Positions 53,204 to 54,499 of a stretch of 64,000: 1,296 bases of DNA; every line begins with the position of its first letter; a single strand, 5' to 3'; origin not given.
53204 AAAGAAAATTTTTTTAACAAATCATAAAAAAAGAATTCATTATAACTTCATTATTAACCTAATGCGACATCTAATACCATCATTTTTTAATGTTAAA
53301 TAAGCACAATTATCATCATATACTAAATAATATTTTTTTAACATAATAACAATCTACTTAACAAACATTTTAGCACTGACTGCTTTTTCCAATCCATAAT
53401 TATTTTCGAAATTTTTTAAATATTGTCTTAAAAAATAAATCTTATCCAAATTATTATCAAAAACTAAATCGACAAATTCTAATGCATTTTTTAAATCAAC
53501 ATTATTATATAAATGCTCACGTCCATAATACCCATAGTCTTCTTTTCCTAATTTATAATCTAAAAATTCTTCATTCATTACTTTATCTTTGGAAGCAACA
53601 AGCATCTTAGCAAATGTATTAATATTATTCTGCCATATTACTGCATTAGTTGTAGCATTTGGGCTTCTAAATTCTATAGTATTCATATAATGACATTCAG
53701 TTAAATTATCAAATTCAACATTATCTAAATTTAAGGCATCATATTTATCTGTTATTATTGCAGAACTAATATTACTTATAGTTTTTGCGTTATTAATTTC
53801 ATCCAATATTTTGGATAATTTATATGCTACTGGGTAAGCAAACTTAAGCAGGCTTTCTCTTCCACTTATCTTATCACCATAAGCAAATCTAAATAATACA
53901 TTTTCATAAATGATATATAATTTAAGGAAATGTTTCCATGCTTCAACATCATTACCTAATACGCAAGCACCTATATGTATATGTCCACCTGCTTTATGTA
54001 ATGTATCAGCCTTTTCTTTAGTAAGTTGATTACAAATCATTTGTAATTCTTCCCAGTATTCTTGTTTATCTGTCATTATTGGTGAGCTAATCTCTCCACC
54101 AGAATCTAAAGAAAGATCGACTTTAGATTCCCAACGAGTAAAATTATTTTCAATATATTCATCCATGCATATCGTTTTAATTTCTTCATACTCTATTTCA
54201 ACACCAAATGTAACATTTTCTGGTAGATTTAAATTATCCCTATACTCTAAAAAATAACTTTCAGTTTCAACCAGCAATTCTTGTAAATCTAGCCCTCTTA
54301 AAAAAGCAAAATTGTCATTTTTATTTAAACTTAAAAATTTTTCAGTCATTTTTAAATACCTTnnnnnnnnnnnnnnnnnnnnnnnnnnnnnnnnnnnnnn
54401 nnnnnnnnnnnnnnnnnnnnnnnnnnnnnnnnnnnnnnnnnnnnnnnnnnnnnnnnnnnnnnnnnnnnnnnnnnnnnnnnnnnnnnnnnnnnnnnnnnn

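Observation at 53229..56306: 3-kb integrase-less insertion bounded by 59-bp direct repeats of the zupT 3' end, carrying an amidoligase and two paralogous membrane/coiled-coil proteins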

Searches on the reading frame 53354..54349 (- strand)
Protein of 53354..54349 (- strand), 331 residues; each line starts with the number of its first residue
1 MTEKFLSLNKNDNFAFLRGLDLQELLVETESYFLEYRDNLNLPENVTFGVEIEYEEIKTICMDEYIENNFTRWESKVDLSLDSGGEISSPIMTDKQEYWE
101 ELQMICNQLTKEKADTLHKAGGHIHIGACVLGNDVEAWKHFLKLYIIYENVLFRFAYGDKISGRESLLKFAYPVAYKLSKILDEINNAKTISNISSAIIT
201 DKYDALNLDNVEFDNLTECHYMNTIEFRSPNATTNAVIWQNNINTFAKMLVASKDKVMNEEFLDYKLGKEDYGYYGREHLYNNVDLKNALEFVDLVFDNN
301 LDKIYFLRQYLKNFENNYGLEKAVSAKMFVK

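Call 4: search_protein_families(library=pfam, proteins=[window:53354-54349:-], max_evalue=1)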
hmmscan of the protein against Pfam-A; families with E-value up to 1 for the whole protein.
window:53354-54349:- (331 aa): 1 family
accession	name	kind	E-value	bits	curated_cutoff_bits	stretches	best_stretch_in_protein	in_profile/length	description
PF12224.13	Amidoligase_2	-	1.6e-14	54.9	22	1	60-247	51-242/245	Putative amidoligase enzyme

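Call 8: search_protein_families(library=phrogs, proteins=[window:53354-54349:-], max_evalue=0.1)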
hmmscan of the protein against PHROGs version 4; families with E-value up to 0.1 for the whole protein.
window:53354-54349:- (331 aa): 2 families
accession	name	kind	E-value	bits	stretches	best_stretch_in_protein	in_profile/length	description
phrog_7469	-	other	2.8e-07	31.2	1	44-211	15-175/357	amidoligase enzyme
phrog_7631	-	other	2.3e-06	27.8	1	39-236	20-199/394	amidoligase enzyme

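Call 9: search_protein_families(library=padloc, proteins=[window:53354-54349:-], max_evalue=0.1)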
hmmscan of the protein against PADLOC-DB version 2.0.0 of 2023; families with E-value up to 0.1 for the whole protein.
window:53354-54349:- (331 aa): 0 families

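Call 10: search_protein_families(library=ncbifam, proteins=[window:53354-54349:-], max_evalue=0.1)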
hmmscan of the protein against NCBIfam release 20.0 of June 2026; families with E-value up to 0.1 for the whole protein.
window:53354-54349:- (331 aa): 1 family
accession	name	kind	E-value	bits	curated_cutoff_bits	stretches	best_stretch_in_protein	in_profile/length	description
NF048010.1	SfplDhtActHpsHDes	equivalog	0.076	11.8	430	0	197-286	199-286/298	(2S)-3-sulfopropanediol dehydratase activating enzyme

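Call 12: find_encoding_contigs(protein=window:53354-54349:-, flank=10000, max_places=10)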
Protein window:53354-54349:- (331 aa): 2 contigs read that carry it; 1 place shown.
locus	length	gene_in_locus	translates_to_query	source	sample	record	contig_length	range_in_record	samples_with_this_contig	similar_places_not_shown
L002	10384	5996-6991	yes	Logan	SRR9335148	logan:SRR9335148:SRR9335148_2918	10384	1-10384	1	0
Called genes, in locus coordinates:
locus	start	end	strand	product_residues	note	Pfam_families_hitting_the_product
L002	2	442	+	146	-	?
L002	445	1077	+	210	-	-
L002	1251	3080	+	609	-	PF00512:HisKA, PF02518:HATPase_c, PF00072:Response_reg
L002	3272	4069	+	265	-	PF02535:Zip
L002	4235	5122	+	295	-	-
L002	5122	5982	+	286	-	-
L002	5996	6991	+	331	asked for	PF12224:Amidoligase_2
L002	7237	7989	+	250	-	-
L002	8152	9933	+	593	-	PF03816:LytR_cpsA_psr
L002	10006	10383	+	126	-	?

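Call 13: find_homologous_proteins(query=window:53354-54349:-, max_evalue=0.001)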
Query window:53354-54349:- (331 aa): 759 proteins with E <= 0.001 among 2458 candidates; the best 120 are listed.
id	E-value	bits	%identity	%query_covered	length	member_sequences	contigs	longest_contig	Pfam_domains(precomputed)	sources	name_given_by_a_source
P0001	6.8e-218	740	100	100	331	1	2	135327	PF12224.14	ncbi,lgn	-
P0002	1.6e-147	509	69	100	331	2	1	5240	PF12224.14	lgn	-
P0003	4.1e-147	508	70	100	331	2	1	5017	PF12224.14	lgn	-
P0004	3.8e-145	501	70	100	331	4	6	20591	PF12224.14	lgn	-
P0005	3.6e-139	482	65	100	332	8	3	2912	PF12224.14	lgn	-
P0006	5.0e-138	478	65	100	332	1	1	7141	PF12224.14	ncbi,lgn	-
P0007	3.1e-137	475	66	100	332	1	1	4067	PF12224.14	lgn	-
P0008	5.1e-137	475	66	100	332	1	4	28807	PF12224.14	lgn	-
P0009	6.2e-137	474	64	100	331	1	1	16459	PF12224.14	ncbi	-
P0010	1.0e-136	474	65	100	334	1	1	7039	PF12224.14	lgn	-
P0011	1.8e-136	473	67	100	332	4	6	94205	PF12224.14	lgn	-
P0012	3.3e-136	472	64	100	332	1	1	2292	PF12224.14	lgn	-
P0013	1.1e-135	470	65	100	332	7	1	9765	PF12224.14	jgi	-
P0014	2.9e-135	469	64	100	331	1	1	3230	PF12224.14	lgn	-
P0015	3.6e-135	468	65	100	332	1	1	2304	PF12224.14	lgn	-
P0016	2.2e-134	466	63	100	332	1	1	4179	PF12224.14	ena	-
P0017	4.5e-134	465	63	100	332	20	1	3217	PF12224.14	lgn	-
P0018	6.2e-134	464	64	100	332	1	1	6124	PF12224.14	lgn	-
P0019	6.6e-134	464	63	100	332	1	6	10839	PF12224.14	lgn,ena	-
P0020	2.5e-133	462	64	100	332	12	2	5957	PF12224.14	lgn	-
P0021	3.1e-133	462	63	100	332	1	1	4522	PF12224.14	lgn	-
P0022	3.9e-133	462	64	100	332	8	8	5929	PF12224.14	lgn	-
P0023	5.7e-133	461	63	100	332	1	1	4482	PF12224.14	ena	-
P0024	8.0e-132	457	64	100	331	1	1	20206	PF12224.14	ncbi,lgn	-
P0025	4.4e-131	455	62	100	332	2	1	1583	PF12224.14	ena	-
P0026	1.1e-130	454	63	100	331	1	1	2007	PF12224.14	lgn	-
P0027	1.6e-130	453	61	100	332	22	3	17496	PF12224.14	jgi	-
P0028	2.8e-130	452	62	100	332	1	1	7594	PF12224.14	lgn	-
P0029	6.6e-130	451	61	100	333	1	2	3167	PF12224.14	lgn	-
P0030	4.7e-129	448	62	100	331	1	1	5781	PF12224.14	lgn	-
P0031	9.0e-129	447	63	99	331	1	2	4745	PF12224.14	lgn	-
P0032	9.2e-129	447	61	100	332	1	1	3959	PF12224.14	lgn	-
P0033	1.6e-128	447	66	98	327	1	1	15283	PF12224.14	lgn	-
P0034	2.0e-128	446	61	100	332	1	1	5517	PF12224.14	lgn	-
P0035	1.3e-127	444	61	100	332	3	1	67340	PF12224.14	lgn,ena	-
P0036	1.4e-127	443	61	97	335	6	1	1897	PF12224.14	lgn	-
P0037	1.4e-127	443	62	100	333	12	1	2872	PF12224.14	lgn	-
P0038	2.0e-127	443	62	99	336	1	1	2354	PF12224.14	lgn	-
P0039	3.0e-127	442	64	97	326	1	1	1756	PF12224.14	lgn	-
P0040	8.7e-127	441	63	97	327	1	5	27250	PF12224.14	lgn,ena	-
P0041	1.6e-126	440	60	99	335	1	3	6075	PF12224.14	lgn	-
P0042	2.2e-126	440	62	100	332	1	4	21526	PF12224.14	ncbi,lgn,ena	-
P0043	3.1e-125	436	61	100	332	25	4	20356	PF12224.14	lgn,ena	-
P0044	3.5e-125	436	60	99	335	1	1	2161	PF12224.14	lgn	-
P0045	4.3e-125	435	60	100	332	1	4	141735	PF12224.14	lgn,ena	-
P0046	7.6e-125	435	63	97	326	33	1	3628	PF12224.14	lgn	-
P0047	9.2e-125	434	62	99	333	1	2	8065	PF12224.14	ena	-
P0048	1.2e-124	434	64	100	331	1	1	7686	PF12224.14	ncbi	-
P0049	1.5e-124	434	62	100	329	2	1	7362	PF12224.14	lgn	-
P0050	3.7e-124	432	60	100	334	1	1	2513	PF12224.14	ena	-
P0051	4.0e-124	432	61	100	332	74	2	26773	PF12224.14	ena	-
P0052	5.9e-124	432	61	100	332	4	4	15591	PF12224.14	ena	-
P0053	4.8e-123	429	60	100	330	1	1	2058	PF12224.14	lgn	-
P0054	7.1e-123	428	59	100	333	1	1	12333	PF12224.14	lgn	-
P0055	8.5e-123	428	60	100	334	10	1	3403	PF12224.14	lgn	-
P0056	9.7e-123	428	62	99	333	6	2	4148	PF12224.14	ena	-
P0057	9.6e-122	424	59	100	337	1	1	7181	PF12224.14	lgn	-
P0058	2.7e-121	423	56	100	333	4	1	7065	PF12224.14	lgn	-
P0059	4.0e-121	422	59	100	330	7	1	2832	PF12224.14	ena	-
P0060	7.4e-121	421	60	100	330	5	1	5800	PF12224.14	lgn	-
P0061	1.2e-120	421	60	100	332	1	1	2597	PF12224.14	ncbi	-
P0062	1.5e-120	420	60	100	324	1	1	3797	PF12224.14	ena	-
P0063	2.4e-120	420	61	100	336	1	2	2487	PF12224.14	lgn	-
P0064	2.9e-120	419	60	100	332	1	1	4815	PF12224.14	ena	-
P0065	3.4e-120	419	60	99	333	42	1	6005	PF12224.14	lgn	-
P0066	4.1e-120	419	59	100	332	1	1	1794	PF12224.14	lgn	-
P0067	4.9e-120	419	60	100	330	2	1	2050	PF12224.14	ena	-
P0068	5.9e-120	418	60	100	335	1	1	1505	PF12224.14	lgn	-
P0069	7.5e-120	418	60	100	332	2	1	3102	PF12224.14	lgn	-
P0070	1.0e-119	418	60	100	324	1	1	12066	PF12224.14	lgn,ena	-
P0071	1.4e-119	417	59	100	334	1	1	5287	PF12224.14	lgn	-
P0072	1.6e-119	417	60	100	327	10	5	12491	PF12224.14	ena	-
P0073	4.0e-119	416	58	100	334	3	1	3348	PF12224.14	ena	-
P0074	4.9e-119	415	58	100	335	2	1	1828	PF12224.14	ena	-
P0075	9.8e-119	414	60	100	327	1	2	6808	PF12224.14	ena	-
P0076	1.0e-118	414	59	100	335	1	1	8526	PF12224.14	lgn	-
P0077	1.3e-118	414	59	100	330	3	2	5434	PF12224.14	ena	-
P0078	1.4e-118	414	59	100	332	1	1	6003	PF12224.14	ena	-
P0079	2.0e-118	413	60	100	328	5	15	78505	PF12224.14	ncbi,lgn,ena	-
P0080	2.3e-118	413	59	100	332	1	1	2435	PF12224.14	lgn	-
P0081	4.9e-118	412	60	100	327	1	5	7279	PF12224.14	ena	-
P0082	5.9e-118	412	60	100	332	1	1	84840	PF12224.14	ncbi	-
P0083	1.9e-117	410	59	98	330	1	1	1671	PF12224.14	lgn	-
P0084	2.3e-117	410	59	100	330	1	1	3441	PF12224.14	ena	-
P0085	2.6e-117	410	60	100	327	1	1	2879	PF12224.14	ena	-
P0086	3.7e-117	409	64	88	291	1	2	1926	PF12224.14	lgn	-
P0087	1.8e-116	407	58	100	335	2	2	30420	PF12224.14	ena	-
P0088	4.6e-116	406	59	100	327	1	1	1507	PF12224.14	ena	-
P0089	5.4e-116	405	60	99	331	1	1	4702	PF12224.14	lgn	-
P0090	6.6e-116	405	57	100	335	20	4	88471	PF12224.14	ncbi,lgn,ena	-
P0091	8.6e-116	405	59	100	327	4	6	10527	PF12224.14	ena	-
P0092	1.0e-115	404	57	100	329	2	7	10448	PF12224.14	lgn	-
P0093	1.6e-115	404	57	100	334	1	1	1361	PF12224.14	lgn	-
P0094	6.0e-115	402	58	100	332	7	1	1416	PF12224.14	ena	-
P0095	9.2e-115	401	56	100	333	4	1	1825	PF12224.14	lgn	-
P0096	3.7e-114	399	57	100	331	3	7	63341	PF12224.14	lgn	-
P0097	5.5e-114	399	57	100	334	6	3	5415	PF12224.14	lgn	-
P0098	6.9e-114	398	60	98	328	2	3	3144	PF12224.14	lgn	-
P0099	7.3e-114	398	59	95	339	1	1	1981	PF12224.14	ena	-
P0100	1.1e-113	398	56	100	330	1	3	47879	PF12224.14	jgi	-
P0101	2.2e-113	397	62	90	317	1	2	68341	PF12224.14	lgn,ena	-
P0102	2.7e-113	397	54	99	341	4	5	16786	PF12224.14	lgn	-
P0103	3.1e-113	396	54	100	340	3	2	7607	PF12224.14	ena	-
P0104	5.0e-113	396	56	100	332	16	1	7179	PF12224.14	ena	-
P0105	8.0e-113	395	56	100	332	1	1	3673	PF12224.14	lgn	-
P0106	1.5e-112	394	56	100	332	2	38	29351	PF12224.14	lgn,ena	-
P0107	2.8e-112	393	56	100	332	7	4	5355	PF12224.14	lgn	-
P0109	3.6e-112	393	56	99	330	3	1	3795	PF12224.14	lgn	-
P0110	4.0e-112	393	56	100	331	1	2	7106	PF12224.14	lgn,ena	-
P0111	4.2e-112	393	58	100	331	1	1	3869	PF12224.14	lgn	-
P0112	7.8e-112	392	54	100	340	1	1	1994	PF12224.14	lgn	-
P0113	8.6e-112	392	56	100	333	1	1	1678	PF12224.14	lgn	-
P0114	1.7e-111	391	58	95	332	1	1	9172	PF12224.14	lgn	-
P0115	1.8e-111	391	56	100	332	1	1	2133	PF12224.14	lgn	-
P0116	4.3e-111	389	54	98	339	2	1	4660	PF12224.14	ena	-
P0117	4.4e-111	389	54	100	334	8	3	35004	PF12224.14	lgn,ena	-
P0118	7.6e-111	389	56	100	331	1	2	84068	PF12224.14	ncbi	-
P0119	1.3e-110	388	56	100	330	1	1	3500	PF12224.14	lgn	-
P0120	1.6e-110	387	55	98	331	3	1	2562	PF12224.14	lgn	-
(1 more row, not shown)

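Call 15: find_encoding_contigs(protein=P0004, flank=8000, max_places=6)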
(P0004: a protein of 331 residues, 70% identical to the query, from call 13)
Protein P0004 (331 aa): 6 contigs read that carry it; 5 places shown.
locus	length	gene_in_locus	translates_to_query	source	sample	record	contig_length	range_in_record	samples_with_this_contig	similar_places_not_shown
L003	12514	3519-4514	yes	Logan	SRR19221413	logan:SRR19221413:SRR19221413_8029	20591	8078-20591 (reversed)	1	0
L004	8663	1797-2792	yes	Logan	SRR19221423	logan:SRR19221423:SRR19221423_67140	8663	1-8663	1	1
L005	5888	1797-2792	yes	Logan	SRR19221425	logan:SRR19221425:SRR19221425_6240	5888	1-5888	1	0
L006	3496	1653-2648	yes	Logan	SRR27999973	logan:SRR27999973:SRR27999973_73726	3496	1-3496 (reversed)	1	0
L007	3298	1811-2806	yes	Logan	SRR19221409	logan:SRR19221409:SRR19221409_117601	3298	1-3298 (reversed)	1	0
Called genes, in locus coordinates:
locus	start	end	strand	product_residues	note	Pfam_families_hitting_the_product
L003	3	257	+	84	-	?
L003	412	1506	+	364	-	PF00589:Phage_integrase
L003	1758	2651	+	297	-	-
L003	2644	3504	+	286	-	-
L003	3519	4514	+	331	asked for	PF12224:Amidoligase_2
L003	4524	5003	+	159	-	PF06094:GGACT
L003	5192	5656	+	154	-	-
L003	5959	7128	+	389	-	PF25186:Tad4 (weak)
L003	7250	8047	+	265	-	PF02535:Zip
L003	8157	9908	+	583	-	-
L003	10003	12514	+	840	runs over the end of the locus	PF00521:DNA_topoisoIV, PF03989:DNA_gyraseA_C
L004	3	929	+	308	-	?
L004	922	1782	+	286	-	-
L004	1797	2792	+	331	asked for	PF12224:Amidoligase_2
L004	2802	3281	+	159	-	PF06094:GGACT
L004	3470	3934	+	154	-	-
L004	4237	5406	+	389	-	PF25186:Tad4 (weak)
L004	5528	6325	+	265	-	PF02535:Zip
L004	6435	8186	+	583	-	-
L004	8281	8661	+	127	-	?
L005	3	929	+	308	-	?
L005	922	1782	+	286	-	-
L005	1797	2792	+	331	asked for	PF12224:Amidoligase_2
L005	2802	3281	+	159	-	PF06094:GGACT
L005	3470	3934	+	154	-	-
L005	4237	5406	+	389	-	PF25186:Tad4 (weak)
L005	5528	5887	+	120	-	?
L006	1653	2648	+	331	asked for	PF12224:Amidoligase_2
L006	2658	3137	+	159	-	PF06094:GGACT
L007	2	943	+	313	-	?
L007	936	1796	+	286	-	-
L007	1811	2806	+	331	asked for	PF12224:Amidoligase_2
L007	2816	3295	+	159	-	PF06094:GGACT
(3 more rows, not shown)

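Call 16: find_encoding_contigs(protein=P0011, flank=8000, max_places=6)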
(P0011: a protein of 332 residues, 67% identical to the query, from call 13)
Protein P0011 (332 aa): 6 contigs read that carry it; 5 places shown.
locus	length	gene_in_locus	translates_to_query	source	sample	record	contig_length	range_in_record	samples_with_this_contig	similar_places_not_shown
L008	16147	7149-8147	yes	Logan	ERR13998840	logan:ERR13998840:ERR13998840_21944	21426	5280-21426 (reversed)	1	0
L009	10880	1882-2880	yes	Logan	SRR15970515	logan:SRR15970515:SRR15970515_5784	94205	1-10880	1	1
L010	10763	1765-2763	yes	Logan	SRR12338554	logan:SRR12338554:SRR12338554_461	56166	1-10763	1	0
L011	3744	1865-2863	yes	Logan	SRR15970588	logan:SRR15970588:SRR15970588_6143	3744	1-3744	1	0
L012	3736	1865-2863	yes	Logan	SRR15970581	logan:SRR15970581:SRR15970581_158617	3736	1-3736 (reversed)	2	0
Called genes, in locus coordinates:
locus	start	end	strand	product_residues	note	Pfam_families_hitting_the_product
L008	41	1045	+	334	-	-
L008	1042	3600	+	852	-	PF00515:TPR_1 (faint), PF07719:TPR_2 (faint), PF01424:R3H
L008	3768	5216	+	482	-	PF04542:Sigma70_r2, PF04545:Sigma70_r4, PF08281:Sigma70_r4_2 (faint)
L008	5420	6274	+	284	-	-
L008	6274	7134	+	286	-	-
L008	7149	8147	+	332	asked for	PF12224:Amidoligase_2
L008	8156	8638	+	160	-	PF06094:GGACT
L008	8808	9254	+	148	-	PF02130:YbeY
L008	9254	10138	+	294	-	PF00009:GTP_EFTU, PF00350:Dynamin_N (faint), PF01926:MMR_HSR1, PF02421:FeoB_N, PF02492:cobW (faint), PF04548:AIG1, PF10662:PduV-EutP, PF07650:KH_2, +1 more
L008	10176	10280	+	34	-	-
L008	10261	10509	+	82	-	PF07866:DUF1653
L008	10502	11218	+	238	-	PF11967:RecO_N, PF02565:RecO_C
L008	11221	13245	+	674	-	-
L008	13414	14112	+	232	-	-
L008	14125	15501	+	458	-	PF28494:GlyRS_ins_1 (weak), PF00587:tRNA-synt_2b, PF03129:HGTP_anticodon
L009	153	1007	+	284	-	-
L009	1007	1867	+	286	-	-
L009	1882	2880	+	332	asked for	PF12224:Amidoligase_2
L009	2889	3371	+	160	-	PF06094:GGACT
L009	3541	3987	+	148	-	PF02130:YbeY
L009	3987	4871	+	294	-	PF00009:GTP_EFTU, PF00350:Dynamin_N (faint), PF01926:MMR_HSR1, PF02421:FeoB_N, PF02492:cobW (faint), PF04548:AIG1, PF10662:PduV-EutP, PF07650:KH_2, +1 more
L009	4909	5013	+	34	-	-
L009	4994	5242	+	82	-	PF07866:DUF1653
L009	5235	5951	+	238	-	PF11967:RecO_N, PF02565:RecO_C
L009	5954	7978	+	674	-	-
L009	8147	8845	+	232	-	-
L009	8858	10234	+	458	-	PF28494:GlyRS_ins_1 (weak), PF00587:tRNA-synt_2b, PF03129:HGTP_anticodon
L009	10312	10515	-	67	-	PF14098:SSPI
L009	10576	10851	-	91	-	-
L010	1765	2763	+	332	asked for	PF12224:Amidoligase_2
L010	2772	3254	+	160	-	PF06094:GGACT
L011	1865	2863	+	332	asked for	PF12224:Amidoligase_2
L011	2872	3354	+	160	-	PF06094:GGACT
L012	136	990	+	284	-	-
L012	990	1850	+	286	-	-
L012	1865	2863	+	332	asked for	PF12224:Amidoligase_2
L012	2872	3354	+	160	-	PF06094:GGACT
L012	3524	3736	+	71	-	?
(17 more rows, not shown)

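Call 17: find_encoding_contigs(protein=P0079, flank=8000, max_places=8)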
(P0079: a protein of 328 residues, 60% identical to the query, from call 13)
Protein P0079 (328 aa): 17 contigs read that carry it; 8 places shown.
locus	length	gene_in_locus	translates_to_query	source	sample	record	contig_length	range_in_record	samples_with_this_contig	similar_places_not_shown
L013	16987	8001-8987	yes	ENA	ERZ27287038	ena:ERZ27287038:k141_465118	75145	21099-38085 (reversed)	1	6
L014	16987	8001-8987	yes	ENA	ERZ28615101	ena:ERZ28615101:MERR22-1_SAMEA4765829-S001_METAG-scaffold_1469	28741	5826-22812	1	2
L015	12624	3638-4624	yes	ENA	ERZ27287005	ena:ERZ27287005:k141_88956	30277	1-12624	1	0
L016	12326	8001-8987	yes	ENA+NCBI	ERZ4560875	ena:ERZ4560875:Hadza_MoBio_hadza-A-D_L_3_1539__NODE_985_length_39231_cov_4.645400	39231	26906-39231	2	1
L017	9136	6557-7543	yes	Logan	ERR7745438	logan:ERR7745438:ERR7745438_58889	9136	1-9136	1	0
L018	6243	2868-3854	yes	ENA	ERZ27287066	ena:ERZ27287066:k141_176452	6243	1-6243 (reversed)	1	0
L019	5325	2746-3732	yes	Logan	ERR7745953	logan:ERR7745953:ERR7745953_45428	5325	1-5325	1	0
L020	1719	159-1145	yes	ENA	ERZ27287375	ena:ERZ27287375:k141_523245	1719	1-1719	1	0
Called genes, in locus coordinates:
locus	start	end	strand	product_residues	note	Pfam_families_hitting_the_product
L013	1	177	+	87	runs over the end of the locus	-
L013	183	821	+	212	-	PF01351:RNase_HII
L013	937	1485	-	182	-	PF01327:Pep_deformylase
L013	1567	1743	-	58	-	-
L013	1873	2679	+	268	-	PF02673:BacA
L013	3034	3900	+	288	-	PF04015:DUF362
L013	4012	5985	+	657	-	PF17425:Arylsulfotran_N, PF05935:Arylsulfotrans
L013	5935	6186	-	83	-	-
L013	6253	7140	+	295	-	-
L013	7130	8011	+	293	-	-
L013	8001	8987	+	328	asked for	PF12224:Amidoligase_2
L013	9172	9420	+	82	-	PF02576:RimP_N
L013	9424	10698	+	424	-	PF08529:NusA_N, PF13184:KH_NusA_1st, PF07650:KH_2 (faint), PF26594:KH_NusA_2nd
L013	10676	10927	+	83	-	PF04296:YlxR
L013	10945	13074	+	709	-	PF04760:IF2_N, PF00009:GTP_EFTU, PF00025:Arf (weak), PF01926:MMR_HSR1, PF02421:FeoB_N (faint), PF22042:EF-G_D2, PF03144:GTP_EFTU_D2 (faint), PF11987:IF-2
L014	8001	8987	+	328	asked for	PF12224:Amidoligase_2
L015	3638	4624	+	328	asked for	PF12224:Amidoligase_2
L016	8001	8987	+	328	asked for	PF12224:Amidoligase_2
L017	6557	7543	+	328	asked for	PF12224:Amidoligase_2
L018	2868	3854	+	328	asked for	PF12224:Amidoligase_2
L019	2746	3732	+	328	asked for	PF12224:Amidoligase_2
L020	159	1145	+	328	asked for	PF12224:Amidoligase_2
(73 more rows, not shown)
